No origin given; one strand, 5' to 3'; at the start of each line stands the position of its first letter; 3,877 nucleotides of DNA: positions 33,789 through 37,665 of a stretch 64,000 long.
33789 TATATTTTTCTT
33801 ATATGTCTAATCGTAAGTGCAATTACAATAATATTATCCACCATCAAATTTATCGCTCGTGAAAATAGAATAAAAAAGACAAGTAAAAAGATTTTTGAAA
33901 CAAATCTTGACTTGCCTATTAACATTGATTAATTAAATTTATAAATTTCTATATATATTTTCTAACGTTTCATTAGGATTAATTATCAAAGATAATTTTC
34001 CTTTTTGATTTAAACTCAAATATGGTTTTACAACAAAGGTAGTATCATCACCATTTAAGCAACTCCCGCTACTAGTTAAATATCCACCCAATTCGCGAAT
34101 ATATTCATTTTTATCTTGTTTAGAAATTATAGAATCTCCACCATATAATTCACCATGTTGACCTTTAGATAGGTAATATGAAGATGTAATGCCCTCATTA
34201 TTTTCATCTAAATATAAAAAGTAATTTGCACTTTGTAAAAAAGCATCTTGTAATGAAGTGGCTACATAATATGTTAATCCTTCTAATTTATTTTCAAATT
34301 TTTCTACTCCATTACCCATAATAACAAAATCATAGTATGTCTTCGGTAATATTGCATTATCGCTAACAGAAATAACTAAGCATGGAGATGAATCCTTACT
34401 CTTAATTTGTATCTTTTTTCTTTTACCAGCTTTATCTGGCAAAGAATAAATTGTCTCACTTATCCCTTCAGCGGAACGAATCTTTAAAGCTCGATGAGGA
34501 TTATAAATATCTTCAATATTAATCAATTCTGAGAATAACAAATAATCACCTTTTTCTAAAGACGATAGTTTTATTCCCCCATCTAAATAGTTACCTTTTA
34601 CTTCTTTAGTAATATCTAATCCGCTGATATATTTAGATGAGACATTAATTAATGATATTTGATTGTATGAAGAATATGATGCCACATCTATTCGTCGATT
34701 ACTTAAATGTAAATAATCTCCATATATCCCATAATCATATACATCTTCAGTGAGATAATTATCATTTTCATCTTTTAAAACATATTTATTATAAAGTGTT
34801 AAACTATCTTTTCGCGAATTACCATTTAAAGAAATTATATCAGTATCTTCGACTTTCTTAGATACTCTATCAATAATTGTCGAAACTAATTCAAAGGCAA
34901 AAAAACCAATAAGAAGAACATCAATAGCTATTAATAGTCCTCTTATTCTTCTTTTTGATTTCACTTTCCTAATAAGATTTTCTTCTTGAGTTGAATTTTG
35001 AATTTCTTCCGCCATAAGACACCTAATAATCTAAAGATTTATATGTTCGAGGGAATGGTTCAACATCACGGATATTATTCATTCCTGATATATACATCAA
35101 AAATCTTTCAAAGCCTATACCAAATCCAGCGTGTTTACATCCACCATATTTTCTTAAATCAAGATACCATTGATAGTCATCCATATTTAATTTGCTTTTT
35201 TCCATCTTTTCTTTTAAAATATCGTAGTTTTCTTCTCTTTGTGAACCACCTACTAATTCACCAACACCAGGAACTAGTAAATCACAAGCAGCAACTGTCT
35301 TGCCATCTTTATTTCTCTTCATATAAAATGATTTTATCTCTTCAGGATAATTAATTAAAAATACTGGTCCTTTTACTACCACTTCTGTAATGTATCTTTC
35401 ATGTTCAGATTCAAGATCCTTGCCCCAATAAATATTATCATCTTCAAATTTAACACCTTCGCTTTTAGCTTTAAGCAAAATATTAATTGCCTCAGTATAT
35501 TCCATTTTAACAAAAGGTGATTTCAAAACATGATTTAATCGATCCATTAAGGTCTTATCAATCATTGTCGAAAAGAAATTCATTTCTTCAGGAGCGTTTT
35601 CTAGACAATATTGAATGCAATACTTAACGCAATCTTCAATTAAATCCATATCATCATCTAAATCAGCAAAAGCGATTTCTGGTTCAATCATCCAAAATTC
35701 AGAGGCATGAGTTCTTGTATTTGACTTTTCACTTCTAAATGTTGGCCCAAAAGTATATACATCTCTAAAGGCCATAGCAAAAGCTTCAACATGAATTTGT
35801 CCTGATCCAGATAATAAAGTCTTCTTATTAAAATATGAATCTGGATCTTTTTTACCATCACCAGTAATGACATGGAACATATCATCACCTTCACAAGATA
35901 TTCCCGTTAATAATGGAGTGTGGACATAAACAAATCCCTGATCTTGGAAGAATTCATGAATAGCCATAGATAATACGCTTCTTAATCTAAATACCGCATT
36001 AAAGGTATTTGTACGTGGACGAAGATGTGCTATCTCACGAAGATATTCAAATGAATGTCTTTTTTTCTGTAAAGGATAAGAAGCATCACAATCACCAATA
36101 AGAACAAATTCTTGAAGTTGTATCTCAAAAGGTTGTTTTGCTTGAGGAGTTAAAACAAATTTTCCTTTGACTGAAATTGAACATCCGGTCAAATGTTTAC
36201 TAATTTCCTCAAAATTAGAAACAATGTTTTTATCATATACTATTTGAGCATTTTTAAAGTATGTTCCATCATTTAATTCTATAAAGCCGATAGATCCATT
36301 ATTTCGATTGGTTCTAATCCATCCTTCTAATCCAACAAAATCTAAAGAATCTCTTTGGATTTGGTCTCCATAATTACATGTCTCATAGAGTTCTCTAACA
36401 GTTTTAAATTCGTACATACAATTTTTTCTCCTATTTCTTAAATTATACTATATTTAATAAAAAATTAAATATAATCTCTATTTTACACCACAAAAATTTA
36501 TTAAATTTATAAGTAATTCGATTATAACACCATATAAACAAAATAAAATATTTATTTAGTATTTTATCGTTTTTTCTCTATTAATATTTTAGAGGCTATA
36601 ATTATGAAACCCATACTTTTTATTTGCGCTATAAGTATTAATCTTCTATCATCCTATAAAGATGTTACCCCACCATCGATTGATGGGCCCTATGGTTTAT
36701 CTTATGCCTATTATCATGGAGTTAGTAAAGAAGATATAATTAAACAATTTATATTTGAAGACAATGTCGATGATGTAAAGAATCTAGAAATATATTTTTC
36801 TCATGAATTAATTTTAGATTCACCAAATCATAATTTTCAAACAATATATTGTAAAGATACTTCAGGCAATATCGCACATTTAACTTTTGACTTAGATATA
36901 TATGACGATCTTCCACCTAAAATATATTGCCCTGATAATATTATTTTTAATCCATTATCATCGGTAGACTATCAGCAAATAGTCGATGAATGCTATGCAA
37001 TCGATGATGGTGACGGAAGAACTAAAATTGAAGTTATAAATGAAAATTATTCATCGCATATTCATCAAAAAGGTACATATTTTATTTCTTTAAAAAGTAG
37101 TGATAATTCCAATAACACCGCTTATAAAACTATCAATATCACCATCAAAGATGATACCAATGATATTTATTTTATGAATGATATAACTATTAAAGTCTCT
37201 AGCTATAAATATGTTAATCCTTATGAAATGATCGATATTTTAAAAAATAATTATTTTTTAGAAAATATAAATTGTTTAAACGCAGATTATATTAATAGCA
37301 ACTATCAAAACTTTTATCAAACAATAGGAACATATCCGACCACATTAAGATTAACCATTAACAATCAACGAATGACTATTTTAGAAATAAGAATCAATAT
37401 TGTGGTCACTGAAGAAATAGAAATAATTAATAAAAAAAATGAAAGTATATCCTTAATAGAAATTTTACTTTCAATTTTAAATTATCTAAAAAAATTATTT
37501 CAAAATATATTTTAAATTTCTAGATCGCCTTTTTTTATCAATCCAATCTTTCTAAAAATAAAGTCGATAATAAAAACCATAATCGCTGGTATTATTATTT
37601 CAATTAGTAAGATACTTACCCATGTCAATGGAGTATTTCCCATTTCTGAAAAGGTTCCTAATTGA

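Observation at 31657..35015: Uncharacterised envelope gene cluster: thioredoxin-like lipoprotein divergent from three translationally coupled membrane-protein genes, with a convergent bitopic surface protein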

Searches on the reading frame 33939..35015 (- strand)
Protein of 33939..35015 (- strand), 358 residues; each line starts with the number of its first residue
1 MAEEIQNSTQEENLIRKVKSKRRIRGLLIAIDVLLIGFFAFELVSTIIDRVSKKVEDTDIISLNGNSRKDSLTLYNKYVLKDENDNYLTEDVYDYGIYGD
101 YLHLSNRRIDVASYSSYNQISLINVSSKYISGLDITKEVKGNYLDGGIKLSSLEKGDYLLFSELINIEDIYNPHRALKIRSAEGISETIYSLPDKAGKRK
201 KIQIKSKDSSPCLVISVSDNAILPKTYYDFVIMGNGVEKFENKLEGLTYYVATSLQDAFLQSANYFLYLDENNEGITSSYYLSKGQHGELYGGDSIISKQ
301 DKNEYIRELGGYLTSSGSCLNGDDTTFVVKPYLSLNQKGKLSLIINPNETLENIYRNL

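Call 3: search_protein_families(library=pfam, proteins=[window:33939-35015:-], max_evalue=1)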
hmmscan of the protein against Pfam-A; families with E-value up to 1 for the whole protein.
window:33939-35015:- (358 aa): 0 families

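Call 4: search_protein_families(library=ncbifam, proteins=[window:33939-35015:-], max_evalue=1)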
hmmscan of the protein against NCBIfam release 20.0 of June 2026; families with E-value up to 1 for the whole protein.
window:33939-35015:- (358 aa): 0 families

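Call 54: search_solved_structures(query=window:33939-35015:-, max_evalue=10)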
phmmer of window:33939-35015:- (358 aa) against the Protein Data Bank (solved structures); distinct sequences matched with E-value up to 10: 0.

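Call 69: search_protein_families(library=padloc, proteins=[window:33939-35015:-], max_evalue=0.01)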
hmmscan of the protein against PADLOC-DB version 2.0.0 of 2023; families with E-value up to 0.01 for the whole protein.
window:33939-35015:- (358 aa): 0 families

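Call 80: search_solved_structures(query=A8, max_evalue=10, show_alignments=2)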
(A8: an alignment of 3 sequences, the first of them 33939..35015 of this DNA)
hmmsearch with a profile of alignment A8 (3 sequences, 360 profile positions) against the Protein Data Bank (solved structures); distinct sequences matched with E-value up to 10: 1.
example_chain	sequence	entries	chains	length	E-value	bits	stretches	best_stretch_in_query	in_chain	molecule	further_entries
3loo_A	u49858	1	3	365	0.26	13.3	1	185-217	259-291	Anopheles gambiae adenosine kinase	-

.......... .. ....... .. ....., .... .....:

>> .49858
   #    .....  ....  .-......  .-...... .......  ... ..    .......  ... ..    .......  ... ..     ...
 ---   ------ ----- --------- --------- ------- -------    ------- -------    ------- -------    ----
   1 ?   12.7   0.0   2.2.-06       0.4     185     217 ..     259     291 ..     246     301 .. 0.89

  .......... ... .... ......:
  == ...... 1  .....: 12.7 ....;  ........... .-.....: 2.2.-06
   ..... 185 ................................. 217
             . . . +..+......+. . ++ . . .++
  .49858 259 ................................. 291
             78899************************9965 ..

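Call 89: search_protein_representatives(protein=window:33939-35015:-)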
Query: 358 residues. Proteins with E-value up to 0.001 (for the whole library): 84; up to 1e-10: 54; up to 1e-30: 18. The best 84 are listed.
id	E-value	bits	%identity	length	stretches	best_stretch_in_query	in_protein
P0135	5.2e-111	387.2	55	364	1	1-349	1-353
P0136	4.1e-85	302.1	46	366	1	6-353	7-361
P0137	8.6e-79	281.3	47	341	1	3-348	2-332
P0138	2.0e-78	280.1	44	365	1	9-349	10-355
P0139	3.6e-73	262.8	44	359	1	8-355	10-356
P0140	2.3e-70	253.6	42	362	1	1-345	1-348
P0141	2.5e-66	240.3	43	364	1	8-352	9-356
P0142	7.2e-61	222.4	43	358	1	1-355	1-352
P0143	2.1e-45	171.5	35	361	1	1-354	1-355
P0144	9.4e-44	166.1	34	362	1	2-354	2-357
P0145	3.2e-41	157.8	35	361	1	1-329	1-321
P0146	1.3e-38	149.2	36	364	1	1-354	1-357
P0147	1.1e-34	136.3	37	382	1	4-318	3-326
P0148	1.9e-34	135.5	39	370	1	5-318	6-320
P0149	3.6e-34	134.6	35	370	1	1-328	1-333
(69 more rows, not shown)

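Call 91: search_protein_families(library=pfam, alignment_id=A9, max_evalue=0.01)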
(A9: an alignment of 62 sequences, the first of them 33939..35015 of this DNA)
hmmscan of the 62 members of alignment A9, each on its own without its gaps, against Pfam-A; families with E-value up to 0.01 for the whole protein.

A. member 1, window:33939-35015:- (358 aa): 0 families

B. families by the number of members that match (of 62 scanned): 3 families
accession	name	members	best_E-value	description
PF20456.3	DUF6709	1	0.00036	Family of unknown function (DUF6709)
PF08408.16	DNA_pol_B_3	1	0.0062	DNA polymerase family B viral insert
PF23277.2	Ig_Dlec1_1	1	0.0079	Deleted in lung and esophageal cancer protein 1 Ig domain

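Call 92: search_solved_structures(query=A9, max_evalue=1, show_alignments=2)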
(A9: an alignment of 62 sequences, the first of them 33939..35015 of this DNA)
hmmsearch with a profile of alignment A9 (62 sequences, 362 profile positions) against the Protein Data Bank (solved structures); distinct sequences matched with E-value up to 1: 16.
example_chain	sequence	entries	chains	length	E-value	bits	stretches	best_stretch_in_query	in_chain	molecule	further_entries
4b9c_A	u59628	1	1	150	0.0047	19.2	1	134-210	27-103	TYPE 3A CELLULOSE-BINDING DOMAIN PROTEIN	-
7yac_E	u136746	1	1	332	0.34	13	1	13-44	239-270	Somatostatin receptor type 2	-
7y24_E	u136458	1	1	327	0.35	13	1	13-44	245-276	Somatostatin receptor type 2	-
4m7c_A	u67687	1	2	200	0.36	13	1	29-94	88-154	Telomeric repeat-binding factor 2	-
7y26_E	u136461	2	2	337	0.36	12.9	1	13-44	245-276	Somatostatin receptor type 2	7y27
1h6p_A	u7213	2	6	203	0.37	12.9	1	29-94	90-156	TELOMERIC REPEAT BINDING FACTOR 2 | Telomeric repeat-binding factor 2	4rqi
3bua_A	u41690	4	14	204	0.37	12.9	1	29-94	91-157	Telomeric repeat-binding factor 2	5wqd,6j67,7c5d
7wic_R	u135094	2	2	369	0.4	12.8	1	13-44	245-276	Somatostatin receptor type 2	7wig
7yae_E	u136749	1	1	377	0.42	12.7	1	13-44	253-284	Somatostatin receptor type 2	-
3bu8_A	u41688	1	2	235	0.42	12.7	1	29-114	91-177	Telomeric repeat-binding factor 2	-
7xmr_R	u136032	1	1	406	0.48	12.5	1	13-44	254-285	Somatostatin receptor type 2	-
7xna_A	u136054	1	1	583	0.61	12.2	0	13-44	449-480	Somatostatin receptor type 2,Endo-1,4-beta-xylanase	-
7xat_A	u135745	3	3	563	0.63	12.2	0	13-44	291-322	Somatostatin receptor type 2,LargeBit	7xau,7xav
7wj5_R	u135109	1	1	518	0.65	12.1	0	13-44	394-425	Soluble cytochrome b562,Somatostatin receptor type 2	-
7xn9_A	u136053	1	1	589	0.71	12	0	13-44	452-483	Somatostatin receptor type 2,Endo-1,4-beta-xylanase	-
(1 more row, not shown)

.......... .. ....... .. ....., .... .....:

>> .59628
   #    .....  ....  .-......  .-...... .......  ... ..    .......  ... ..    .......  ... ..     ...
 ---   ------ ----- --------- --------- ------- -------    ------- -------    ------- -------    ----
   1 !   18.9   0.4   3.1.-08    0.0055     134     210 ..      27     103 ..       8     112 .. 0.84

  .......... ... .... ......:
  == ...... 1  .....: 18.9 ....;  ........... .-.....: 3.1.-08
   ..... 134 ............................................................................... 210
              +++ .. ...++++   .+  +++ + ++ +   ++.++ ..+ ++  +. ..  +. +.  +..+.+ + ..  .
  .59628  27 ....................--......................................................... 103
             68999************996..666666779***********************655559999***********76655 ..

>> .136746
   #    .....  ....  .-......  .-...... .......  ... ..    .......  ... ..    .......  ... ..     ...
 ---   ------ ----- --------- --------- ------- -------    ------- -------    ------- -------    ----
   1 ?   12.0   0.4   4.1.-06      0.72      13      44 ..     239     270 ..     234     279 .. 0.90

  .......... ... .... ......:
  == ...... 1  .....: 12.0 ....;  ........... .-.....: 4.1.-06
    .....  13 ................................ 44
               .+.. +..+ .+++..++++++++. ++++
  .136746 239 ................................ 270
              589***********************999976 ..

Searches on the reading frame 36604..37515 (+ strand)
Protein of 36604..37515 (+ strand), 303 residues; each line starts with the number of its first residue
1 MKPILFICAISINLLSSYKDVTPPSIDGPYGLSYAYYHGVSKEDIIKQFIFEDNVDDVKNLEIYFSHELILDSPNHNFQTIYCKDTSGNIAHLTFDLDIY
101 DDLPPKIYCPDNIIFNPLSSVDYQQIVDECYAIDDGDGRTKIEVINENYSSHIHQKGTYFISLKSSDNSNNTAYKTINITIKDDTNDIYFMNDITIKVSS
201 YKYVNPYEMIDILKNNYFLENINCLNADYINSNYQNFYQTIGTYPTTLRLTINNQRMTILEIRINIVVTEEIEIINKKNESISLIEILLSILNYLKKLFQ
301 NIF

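Call 43: search_protein_families(library=pfam, proteins=[window:36604-37515:+], max_evalue=0.001)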
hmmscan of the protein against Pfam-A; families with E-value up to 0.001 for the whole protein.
window:36604-37515:+ (303 aa): 0 families

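Call 69: search_protein_families(library=padloc, proteins=[window:36604-37515:+], max_evalue=0.01)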
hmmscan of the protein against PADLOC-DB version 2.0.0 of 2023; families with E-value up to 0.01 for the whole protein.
window:36604-37515:+ (303 aa): 1 family
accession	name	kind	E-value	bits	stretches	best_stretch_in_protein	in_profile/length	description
PDLC04287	PDC-M02A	-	0.0029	15.4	0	150-200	122-171/182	-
